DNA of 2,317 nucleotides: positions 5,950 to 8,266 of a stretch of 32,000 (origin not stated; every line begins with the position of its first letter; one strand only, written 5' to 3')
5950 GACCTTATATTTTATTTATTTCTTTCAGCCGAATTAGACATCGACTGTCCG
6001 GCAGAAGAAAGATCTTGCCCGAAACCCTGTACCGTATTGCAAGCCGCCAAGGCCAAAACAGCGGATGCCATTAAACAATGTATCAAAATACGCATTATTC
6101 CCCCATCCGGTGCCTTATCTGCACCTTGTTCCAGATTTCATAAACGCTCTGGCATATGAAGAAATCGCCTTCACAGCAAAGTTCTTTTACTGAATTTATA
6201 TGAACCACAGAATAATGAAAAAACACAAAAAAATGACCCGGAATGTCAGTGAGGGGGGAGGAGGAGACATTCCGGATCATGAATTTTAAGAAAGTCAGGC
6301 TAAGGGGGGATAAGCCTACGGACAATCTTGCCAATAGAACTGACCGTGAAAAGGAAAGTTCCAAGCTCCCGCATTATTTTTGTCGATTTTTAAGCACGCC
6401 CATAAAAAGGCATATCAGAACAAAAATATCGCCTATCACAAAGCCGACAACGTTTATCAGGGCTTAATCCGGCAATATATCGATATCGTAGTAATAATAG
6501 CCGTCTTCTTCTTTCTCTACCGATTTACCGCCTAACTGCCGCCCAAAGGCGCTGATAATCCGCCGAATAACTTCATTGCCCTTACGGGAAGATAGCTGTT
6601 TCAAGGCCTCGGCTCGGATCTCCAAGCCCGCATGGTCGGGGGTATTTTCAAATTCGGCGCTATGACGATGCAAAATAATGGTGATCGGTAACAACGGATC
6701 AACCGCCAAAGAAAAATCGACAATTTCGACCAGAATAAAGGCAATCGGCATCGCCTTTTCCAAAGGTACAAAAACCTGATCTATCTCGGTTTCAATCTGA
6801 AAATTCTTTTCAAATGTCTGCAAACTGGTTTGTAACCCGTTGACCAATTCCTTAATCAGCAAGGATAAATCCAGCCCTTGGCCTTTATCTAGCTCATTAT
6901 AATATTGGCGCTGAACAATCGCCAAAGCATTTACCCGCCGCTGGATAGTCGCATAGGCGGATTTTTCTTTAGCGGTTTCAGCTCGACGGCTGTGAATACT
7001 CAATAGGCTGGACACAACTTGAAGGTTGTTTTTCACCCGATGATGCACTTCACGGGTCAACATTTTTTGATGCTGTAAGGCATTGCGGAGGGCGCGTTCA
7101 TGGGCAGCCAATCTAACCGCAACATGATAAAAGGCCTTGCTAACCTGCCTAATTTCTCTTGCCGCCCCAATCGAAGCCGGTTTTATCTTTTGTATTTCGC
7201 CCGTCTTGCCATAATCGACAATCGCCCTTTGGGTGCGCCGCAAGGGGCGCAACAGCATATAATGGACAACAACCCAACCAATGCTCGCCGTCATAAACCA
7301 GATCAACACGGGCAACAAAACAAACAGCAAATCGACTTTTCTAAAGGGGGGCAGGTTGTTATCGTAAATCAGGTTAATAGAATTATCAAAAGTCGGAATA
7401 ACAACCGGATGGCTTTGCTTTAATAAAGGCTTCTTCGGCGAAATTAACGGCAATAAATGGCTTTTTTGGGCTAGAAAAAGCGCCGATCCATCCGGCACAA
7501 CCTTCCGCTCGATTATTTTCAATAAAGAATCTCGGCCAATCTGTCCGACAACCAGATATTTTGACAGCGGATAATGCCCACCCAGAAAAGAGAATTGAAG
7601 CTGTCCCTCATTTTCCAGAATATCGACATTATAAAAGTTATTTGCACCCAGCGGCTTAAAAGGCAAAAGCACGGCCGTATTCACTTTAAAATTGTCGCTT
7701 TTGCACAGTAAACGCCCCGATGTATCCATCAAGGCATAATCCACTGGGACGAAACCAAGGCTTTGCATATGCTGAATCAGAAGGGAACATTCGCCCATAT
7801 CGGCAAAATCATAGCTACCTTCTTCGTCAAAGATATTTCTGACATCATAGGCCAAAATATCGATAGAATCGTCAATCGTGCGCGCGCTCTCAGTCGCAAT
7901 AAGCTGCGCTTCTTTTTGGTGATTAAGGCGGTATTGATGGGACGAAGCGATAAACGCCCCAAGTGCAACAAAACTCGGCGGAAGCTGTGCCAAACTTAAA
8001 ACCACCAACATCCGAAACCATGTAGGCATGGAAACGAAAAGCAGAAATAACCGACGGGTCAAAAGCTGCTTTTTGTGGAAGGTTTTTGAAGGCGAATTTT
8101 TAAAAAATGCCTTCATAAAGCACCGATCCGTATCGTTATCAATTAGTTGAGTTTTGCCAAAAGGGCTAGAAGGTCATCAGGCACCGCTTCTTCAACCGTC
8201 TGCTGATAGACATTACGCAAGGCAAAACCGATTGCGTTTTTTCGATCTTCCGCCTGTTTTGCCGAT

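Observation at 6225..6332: Candidate sRNA whose terminator hairpin loop carries an exact CCUCCUCCC motif (CcsR/cuckoo-like)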

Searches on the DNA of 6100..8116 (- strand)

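Call 4: search_rna_families(source=window, start=6100, end=6480, threshold=evalue, max_evalue=10, show_alignments=5)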
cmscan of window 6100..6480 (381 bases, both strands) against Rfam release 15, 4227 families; matches with E-value up to 10: 6.
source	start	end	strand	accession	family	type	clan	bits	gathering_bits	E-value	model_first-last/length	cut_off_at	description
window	6209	6287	+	RF02815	Lig_thermometer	Cis-reg; thermoregulator;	-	17.5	51.5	4.1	1-205/205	no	Lig 5' UTR thermometer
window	6228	6388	-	RF02342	ar7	Gene; sRNA;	-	17.4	60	0.25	1-145/145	no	Alphaproteobacterial sRNA ar7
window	6373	6435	-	RF01823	rspL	Gene; sRNA;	-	16.3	37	5.9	1-89/89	no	rpsL sRNA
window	6227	6269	-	RF02278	Betaproteobacteria_toxic_sRNA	Gene; sRNA;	-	14.1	50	2.8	1-64/64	no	Betaproteobacteria toxic small RNA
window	6143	6207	+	RF02716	sno_ncR3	Gene; snRNA; snoRNA; CD-box;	-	12.9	88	6.1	1-75/75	no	Small nucleolar RNA ncR3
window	6208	6283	+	RF01281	snoR35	Gene; snRNA; snoRNA; CD-box;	CL00053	10.9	40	9.3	1-81/81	no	Small nucleolar RNA snoR35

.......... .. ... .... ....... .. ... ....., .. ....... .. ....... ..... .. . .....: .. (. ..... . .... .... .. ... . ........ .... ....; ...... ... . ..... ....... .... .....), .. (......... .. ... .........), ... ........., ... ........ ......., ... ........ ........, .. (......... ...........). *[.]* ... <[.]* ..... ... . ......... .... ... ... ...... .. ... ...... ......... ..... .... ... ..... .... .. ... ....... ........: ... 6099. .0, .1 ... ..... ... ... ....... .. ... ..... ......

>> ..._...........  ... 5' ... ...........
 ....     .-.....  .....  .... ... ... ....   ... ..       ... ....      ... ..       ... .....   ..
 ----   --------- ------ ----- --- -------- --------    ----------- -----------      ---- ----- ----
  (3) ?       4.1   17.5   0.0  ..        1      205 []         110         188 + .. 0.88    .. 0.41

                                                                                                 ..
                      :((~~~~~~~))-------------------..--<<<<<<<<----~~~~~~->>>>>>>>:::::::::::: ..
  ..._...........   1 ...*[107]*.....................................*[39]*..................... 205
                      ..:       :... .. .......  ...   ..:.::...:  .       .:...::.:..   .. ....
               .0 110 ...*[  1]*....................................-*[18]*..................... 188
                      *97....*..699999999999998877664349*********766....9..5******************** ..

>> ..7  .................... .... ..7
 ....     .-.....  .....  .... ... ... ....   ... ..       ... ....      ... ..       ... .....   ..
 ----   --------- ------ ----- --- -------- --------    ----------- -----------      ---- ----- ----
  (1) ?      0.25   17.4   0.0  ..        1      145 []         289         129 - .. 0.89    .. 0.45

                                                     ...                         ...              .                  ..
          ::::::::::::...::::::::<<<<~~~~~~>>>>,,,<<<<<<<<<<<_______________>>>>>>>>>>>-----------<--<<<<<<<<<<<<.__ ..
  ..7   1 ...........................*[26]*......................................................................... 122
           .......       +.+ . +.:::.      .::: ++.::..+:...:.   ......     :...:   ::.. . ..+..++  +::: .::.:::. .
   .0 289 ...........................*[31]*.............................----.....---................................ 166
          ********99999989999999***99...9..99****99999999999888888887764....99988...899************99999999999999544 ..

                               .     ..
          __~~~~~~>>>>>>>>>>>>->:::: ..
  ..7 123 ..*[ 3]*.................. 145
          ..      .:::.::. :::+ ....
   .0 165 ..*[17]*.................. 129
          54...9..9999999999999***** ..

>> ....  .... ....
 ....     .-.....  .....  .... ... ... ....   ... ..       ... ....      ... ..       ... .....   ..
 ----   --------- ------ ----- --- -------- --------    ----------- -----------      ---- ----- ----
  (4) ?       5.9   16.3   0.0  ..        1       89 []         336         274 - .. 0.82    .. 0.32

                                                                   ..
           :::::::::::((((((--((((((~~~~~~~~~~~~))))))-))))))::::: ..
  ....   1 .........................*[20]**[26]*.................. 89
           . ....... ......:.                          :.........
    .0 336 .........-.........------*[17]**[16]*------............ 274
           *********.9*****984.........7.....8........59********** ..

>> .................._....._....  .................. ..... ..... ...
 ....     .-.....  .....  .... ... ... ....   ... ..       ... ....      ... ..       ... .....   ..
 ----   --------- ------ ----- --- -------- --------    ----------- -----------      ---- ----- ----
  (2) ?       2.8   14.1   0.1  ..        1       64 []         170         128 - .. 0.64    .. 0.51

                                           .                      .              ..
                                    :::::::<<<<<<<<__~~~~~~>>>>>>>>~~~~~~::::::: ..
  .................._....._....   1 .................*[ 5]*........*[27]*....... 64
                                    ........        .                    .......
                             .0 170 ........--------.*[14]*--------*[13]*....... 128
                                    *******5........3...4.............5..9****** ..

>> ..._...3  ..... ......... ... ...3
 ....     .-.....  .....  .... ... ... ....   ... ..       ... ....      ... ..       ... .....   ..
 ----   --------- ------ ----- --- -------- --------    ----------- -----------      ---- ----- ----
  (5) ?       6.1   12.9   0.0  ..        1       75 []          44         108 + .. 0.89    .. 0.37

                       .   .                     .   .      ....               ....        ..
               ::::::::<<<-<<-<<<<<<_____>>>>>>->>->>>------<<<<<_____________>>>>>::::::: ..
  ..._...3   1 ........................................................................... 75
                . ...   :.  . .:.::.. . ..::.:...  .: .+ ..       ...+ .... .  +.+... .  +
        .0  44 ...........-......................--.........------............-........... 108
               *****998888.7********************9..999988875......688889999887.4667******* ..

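Call 46: search_rna_families(sources=[L003, L004, L013, L017, L021, L047, L057, L068, L070, L080, L083, L038, L058, L001, L002], threshold=gathering)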
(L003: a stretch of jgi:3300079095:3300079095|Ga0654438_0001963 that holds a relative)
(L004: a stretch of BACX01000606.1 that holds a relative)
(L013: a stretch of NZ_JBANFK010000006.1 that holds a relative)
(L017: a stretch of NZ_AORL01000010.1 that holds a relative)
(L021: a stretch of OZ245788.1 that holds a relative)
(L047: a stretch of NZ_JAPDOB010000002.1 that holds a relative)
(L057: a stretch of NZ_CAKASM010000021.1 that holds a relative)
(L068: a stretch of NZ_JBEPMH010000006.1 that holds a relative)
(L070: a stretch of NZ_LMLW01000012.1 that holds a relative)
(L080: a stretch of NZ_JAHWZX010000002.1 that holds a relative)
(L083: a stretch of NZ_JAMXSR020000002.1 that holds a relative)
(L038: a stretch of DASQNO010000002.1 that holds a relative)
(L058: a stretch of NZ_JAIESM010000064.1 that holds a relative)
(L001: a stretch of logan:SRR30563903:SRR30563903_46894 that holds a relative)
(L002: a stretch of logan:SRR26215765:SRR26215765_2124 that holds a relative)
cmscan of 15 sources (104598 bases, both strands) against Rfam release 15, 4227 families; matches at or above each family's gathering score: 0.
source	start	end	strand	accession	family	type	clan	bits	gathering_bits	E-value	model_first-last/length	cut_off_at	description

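Call 47: search_rna_families(source=L080, start=3850, end=4100, threshold=evalue, max_evalue=10, show_alignments=3)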
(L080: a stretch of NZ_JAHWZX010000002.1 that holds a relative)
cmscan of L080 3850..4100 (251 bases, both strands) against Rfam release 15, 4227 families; matches with E-value up to 10: 5.
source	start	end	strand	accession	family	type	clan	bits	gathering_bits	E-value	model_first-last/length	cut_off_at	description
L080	3933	4031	+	RF02833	Scr3202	Gene; sRNA;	-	25.9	52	0.063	1-95/95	no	Streptomyces RNA 3202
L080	3936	4028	+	RF01066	6C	Cis-reg;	-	15.6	47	8.3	1-75/75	no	6C RNA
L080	3979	4025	+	RF02342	ar7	Gene; sRNA;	-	14.4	60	0.82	55-94/145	no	Alphaproteobacterial sRNA ar7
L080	3938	4026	+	RF01530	CC3664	Gene; sRNA;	-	12.2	60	8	1-136/136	no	Caulobacter sRNA CC3664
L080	3855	3866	-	RF03163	c4-a1b1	Gene; antisense;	CL00128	9.8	46.7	6.7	18-29/53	no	a1, b1 targets of C4 antisense RNA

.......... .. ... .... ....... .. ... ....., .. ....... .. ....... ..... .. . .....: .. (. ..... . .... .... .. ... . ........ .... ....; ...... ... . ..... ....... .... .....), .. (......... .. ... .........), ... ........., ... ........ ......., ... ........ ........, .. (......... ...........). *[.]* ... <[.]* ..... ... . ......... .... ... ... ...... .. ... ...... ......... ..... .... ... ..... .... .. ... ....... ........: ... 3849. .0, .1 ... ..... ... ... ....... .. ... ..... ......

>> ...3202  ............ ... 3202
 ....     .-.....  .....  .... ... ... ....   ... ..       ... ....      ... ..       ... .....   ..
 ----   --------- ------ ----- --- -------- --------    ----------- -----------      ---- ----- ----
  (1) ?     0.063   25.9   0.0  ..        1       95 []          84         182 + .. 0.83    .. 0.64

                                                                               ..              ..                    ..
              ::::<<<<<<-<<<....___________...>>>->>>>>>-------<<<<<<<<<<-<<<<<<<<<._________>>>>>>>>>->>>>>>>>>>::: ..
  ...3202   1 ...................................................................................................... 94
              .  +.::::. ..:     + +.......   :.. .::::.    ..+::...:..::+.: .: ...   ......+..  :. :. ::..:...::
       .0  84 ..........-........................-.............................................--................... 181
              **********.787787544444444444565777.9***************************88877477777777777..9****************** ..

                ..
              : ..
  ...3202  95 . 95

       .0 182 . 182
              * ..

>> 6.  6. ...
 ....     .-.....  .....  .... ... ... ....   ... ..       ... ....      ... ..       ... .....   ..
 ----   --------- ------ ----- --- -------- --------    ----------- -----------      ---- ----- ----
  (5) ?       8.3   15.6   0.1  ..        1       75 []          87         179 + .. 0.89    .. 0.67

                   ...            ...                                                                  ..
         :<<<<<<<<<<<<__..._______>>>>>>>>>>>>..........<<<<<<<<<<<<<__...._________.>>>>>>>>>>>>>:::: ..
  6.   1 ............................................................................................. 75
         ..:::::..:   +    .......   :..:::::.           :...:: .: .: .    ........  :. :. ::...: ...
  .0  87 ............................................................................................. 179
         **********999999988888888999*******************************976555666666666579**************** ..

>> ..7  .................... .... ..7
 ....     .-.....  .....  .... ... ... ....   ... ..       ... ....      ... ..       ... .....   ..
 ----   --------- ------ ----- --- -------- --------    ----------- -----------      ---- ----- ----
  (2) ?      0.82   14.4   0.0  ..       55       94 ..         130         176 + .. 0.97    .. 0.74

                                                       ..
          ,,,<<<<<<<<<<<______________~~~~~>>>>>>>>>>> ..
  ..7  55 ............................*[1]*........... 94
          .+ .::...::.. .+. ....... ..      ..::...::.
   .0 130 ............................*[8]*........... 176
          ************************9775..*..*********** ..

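Call 54: build_rna_model(alignment_id=A3, structure=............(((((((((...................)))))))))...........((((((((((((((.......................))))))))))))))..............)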
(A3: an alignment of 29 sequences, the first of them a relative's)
Model R1 built from alignment A3 (29 sequences, 125 columns); structure: as given.
model positions 108; base pairs 23; branch points 1; effective number of sequences 2.16; information 0.59 bits per position. Calibrated on 0.2 Mb of random sequence (short: E-values are rough).
structure used (alignment columns):
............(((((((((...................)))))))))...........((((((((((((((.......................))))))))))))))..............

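Call 55: search_with_rna_model(model_id=R1, sources=[window, L001, L002], max_evalue=10, show_alignments=3)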
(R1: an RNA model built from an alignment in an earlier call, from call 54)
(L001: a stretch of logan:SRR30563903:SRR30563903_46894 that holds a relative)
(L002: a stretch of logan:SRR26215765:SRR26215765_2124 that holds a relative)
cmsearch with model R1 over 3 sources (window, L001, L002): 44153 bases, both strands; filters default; matches with E-value up to 10: 4.
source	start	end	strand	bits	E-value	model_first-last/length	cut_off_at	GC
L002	2112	2217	+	37.5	4.4e-08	1-108/108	no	0.5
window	6224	6298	-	32.8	6.9e-07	1-108/108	no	0.45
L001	5892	5984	+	30.6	2.4e-06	1-108/108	no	0.43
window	13800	13890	+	10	0.39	1-108/108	no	0.48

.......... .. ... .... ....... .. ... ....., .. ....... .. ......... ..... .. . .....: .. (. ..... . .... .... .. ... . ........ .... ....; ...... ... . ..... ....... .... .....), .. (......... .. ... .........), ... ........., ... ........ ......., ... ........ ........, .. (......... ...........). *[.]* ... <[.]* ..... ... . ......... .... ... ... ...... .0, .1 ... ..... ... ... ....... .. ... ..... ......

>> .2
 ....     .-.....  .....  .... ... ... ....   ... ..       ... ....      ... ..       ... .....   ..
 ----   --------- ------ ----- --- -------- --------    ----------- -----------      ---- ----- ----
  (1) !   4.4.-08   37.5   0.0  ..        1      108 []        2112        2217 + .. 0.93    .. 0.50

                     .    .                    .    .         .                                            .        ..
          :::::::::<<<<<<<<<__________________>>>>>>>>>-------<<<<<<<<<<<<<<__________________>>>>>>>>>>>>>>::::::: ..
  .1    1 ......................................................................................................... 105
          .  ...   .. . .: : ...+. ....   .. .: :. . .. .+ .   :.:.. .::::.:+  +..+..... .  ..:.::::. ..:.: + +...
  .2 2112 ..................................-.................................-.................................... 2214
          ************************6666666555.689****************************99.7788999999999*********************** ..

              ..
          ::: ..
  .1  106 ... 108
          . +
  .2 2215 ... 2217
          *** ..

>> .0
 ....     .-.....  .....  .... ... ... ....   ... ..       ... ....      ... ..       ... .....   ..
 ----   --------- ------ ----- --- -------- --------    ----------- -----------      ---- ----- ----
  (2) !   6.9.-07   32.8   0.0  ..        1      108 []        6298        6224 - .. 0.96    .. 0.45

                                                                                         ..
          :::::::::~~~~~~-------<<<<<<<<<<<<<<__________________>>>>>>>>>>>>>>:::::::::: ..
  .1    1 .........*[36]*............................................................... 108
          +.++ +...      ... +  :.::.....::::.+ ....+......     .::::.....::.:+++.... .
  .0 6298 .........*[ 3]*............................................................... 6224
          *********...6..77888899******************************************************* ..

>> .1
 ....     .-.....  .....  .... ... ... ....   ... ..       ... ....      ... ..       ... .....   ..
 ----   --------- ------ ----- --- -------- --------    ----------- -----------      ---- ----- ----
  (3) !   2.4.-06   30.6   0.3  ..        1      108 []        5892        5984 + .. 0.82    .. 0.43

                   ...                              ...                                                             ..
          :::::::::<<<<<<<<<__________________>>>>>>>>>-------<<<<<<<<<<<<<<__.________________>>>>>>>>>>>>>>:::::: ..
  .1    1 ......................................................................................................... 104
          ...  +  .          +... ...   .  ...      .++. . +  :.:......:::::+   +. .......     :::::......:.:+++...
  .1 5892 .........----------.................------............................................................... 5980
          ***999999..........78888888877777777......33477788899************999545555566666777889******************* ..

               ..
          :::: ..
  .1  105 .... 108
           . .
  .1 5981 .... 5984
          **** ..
